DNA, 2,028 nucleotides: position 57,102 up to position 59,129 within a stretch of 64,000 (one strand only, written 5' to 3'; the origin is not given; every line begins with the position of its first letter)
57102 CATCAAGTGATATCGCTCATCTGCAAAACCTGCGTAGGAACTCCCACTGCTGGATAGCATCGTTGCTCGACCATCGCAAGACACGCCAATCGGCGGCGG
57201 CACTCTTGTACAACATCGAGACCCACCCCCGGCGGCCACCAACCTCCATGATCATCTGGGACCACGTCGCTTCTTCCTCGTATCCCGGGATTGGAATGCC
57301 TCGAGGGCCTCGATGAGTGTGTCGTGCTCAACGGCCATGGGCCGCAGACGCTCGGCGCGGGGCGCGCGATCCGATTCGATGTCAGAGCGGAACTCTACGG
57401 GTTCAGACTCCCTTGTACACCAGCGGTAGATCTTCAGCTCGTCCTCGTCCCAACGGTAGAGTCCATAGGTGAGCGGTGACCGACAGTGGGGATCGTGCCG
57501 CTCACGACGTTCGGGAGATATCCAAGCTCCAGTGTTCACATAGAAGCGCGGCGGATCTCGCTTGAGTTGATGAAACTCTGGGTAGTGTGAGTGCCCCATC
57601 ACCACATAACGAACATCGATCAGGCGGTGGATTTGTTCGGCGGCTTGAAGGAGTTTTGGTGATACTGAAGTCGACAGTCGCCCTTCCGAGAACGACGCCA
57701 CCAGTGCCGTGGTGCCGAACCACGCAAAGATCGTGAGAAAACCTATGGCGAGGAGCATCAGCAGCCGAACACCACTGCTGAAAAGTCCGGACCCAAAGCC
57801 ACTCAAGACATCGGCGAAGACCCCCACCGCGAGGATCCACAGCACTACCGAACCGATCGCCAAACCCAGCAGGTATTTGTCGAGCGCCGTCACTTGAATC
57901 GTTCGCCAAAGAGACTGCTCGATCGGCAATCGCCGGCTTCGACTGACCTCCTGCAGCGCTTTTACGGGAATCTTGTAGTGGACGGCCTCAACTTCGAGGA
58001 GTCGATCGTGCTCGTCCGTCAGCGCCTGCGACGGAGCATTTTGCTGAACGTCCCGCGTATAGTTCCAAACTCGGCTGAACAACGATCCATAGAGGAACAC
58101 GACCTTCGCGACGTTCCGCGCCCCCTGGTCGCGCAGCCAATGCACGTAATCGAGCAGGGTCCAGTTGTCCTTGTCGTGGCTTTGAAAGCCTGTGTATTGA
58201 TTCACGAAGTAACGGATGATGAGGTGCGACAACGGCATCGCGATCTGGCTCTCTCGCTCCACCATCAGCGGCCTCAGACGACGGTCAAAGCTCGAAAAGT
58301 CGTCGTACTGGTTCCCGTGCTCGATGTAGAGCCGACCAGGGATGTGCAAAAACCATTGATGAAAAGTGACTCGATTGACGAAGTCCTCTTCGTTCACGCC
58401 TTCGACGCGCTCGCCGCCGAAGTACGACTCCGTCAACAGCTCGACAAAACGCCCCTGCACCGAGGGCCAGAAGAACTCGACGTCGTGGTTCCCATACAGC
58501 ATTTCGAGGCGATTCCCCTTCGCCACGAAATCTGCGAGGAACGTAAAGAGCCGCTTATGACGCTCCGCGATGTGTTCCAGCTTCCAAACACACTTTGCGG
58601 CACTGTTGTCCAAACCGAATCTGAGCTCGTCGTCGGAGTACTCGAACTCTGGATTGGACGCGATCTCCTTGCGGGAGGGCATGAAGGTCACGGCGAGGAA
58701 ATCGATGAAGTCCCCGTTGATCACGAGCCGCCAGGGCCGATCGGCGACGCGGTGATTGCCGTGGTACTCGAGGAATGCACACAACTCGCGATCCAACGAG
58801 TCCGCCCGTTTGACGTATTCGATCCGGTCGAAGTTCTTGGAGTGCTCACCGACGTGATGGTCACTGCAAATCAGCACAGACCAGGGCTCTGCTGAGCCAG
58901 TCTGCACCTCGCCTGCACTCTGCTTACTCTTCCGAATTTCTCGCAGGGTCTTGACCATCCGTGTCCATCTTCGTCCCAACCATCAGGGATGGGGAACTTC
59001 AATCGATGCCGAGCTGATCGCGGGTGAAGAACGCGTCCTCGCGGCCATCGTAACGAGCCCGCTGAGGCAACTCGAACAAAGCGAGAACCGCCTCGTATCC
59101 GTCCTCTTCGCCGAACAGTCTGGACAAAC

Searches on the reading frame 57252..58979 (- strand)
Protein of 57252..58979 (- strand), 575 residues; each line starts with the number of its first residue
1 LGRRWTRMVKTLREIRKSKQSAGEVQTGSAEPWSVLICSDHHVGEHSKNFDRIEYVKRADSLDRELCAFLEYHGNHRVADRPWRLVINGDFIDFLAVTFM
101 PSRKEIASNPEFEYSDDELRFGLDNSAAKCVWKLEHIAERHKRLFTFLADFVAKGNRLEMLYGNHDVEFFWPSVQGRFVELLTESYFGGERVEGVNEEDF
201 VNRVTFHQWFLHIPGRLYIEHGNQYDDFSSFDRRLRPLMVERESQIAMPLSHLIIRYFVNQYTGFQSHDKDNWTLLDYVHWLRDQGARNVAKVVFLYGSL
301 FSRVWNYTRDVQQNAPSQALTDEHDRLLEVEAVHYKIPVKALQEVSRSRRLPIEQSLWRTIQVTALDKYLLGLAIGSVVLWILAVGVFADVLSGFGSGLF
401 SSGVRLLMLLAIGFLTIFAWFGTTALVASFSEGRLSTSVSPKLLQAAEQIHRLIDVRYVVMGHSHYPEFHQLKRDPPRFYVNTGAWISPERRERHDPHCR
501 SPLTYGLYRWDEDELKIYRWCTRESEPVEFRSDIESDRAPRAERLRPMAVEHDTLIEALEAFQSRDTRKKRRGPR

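Call 3: search_protein_families(library=pfam, proteins=[window:57252-58979:-], max_evalue=0.01)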
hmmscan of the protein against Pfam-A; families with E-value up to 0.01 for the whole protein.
window:57252-58979:- (575 aa): 1 family
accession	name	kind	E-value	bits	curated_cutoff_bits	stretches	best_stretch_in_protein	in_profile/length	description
PF00149.33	Metallophos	-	0.0023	18.8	21.5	0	35-237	3-132/191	Calcineurin-like phosphoesterase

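Call 4: search_protein_families(library=ncbifam, proteins=[window:57252-58979:-], max_evalue=0.01)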
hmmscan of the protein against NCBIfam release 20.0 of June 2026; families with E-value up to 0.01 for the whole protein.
window:57252-58979:- (575 aa): 0 families

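Call 56: search_protein_families(library=padloc, proteins=[window:57252-58979:-], max_evalue=0.01)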
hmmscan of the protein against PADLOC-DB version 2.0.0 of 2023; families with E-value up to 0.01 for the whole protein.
window:57252-58979:- (575 aa): 0 families

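Call 79: search_solved_structures(query=window:57252-58979:-, max_evalue=1)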
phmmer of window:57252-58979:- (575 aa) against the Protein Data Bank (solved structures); distinct sequences matched with E-value up to 1: 2.
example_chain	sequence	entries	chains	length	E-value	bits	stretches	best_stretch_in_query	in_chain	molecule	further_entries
4xhp_A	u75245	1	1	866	0.057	15.3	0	156-196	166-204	ParM hybrid fusion protein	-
5f5t_A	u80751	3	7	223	0.86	11.4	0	180-211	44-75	Putative uncharacterized protein | Prp38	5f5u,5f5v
